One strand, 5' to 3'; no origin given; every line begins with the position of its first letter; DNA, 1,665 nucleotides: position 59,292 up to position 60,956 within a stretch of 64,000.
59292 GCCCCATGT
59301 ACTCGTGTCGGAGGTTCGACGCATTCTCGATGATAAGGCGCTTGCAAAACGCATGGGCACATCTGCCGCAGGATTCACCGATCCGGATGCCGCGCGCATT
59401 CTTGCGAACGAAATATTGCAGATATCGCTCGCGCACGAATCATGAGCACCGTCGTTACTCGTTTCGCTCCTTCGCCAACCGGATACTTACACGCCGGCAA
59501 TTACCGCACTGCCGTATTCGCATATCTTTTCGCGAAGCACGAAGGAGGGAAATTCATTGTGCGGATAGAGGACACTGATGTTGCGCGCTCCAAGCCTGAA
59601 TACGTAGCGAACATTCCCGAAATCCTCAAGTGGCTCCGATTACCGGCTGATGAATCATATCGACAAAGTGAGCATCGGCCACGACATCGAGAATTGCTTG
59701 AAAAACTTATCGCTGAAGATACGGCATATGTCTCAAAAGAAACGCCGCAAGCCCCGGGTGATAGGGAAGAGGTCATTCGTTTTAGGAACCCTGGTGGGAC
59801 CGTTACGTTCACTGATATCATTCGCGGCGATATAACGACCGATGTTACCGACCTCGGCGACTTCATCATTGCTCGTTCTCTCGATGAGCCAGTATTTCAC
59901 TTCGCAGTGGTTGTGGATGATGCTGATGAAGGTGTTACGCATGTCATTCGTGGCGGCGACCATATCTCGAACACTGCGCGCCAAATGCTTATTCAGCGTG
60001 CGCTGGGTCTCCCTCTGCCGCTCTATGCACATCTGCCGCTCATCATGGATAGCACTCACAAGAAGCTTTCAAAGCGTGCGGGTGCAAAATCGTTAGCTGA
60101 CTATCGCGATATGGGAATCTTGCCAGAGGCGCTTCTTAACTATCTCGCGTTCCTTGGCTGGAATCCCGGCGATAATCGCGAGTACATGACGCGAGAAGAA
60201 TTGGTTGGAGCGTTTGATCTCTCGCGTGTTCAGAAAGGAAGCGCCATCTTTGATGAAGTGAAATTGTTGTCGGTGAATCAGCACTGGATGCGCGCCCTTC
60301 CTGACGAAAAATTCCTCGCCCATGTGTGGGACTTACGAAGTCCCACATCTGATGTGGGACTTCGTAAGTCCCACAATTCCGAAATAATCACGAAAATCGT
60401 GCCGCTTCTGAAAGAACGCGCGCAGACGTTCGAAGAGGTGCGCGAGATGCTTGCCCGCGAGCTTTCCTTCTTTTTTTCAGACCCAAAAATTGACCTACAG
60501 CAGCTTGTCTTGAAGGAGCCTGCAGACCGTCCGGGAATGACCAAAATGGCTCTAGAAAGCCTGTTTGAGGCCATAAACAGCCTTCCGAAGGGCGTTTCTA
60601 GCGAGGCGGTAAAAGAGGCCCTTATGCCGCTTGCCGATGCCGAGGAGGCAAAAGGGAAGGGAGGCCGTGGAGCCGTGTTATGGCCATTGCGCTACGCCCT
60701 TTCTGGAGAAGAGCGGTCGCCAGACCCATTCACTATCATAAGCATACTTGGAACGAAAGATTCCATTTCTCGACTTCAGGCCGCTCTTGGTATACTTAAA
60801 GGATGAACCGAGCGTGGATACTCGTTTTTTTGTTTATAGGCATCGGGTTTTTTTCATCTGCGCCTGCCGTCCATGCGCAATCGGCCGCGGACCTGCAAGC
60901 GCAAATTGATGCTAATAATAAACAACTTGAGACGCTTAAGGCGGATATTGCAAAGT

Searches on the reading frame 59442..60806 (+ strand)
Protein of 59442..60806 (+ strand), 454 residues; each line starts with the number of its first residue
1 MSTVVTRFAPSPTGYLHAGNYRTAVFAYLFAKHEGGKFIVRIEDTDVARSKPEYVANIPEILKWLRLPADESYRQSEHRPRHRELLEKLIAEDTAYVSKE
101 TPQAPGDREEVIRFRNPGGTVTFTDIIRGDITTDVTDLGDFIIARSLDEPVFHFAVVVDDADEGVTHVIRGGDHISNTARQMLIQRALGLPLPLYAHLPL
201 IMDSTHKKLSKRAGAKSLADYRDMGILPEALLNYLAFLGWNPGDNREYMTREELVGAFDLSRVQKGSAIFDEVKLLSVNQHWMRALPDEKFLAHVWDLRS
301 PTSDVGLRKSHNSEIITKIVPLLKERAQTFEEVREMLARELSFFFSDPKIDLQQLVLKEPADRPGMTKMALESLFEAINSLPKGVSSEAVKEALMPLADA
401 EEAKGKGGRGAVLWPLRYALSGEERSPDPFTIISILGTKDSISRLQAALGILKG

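Call 83: search_protein_families(library=pfam, proteins=[window:59442-60806:+], max_evalue=0.001)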
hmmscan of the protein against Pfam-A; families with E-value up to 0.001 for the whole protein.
window:59442-60806:+ (454 aa): 2 families
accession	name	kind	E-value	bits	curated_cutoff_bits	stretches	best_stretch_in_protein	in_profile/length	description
PF00749.27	tRNA-synt_1c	-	8.1e-77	258.6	23.4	2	107-275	141-312/314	tRNA synthetases class I (E and Q), catalytic domain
PF19269.4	Anticodon_2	-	7.8e-21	75.4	23.6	1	311-449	11-141/141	Anticodon binding domain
